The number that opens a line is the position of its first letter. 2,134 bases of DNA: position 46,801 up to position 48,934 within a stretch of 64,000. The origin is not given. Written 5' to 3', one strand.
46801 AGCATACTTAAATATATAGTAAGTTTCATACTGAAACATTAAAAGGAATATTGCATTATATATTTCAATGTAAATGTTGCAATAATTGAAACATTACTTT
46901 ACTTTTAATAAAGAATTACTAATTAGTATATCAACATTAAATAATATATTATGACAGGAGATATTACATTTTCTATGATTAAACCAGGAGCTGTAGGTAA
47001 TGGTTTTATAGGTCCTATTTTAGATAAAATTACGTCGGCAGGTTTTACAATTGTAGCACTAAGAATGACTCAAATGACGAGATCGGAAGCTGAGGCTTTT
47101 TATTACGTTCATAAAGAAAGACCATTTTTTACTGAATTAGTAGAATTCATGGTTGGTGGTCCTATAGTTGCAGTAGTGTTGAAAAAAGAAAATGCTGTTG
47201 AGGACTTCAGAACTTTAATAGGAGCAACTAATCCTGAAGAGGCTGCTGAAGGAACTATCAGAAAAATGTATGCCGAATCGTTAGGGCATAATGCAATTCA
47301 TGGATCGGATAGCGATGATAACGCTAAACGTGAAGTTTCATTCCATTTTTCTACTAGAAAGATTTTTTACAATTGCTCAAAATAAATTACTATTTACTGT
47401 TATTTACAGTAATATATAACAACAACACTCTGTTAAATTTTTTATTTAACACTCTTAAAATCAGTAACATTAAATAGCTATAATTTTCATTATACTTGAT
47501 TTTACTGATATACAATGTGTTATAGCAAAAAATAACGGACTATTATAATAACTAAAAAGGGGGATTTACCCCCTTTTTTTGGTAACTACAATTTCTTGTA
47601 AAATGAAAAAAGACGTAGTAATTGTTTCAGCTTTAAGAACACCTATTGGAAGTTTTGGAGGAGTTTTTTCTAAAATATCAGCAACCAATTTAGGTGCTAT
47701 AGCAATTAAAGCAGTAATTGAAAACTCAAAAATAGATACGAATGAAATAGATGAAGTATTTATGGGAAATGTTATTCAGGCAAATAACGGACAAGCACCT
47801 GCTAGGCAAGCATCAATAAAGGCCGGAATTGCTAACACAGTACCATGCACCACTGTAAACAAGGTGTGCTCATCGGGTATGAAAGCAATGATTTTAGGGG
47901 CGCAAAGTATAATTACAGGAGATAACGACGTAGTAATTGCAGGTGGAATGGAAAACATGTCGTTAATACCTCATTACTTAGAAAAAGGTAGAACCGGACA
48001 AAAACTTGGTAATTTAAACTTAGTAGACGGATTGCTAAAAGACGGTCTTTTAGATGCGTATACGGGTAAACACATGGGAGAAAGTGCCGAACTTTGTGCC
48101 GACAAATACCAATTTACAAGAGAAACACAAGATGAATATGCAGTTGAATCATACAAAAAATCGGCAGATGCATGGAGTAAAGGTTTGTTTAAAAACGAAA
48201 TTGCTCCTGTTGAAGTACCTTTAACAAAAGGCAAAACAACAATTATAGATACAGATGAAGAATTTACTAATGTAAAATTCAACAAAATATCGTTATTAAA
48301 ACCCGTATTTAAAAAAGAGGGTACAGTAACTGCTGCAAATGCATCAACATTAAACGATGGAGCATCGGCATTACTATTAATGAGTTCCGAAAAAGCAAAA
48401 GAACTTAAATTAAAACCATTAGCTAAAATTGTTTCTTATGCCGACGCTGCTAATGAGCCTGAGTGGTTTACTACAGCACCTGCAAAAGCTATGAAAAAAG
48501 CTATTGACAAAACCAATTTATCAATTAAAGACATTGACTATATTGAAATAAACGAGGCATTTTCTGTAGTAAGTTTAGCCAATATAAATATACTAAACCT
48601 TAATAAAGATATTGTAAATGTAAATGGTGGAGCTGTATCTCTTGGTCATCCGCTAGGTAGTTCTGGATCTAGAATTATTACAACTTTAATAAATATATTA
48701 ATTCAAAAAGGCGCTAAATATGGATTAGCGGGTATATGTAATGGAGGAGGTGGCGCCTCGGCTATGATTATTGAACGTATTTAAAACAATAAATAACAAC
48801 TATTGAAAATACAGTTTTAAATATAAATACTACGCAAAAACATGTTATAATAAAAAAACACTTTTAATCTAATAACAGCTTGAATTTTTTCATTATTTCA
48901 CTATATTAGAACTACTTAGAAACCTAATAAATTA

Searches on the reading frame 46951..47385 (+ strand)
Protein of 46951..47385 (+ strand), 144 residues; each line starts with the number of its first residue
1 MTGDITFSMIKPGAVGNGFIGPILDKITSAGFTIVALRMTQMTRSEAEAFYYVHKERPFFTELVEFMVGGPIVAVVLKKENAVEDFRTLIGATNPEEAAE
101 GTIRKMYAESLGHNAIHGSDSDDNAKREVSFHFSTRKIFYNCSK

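Call 6: search_protein_families(library=pfam, proteins=[window:46951-47385:+])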
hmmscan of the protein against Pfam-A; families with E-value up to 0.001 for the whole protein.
window:46951-47385:+ (144 aa): 1 family
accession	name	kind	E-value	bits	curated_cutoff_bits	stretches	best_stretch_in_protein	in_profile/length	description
PF00334.24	NDK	-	4.5e-51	172.7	27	1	6-137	3-134/135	Nucleoside diphosphate kinase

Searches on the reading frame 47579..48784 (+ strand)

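Call 6: search_protein_families(library=pfam, proteins=[window:47579-48784:+])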
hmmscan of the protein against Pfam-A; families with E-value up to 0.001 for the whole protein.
window:47579-48784:+ (401 aa): 4 families
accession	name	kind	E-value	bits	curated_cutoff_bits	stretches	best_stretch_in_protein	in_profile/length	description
PF00108.29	Thiolase_N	-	1e-98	330.3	26.4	1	13-270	1-259/260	Thiolase, N-terminal domain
PF02803.24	Thiolase_C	-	2.7e-46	156.7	27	1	278-400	1-123/123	Thiolase, C-terminal domain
PF22691.2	Thiolase_C_1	-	0.00011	22.3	28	0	287-336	6-55/144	Thiolase C-terminal domain-like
PF00109.32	ketoacyl-synt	-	0.00018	21.7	20.8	1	89-127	166-204/252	Beta-ketoacyl synthase, N-terminal domain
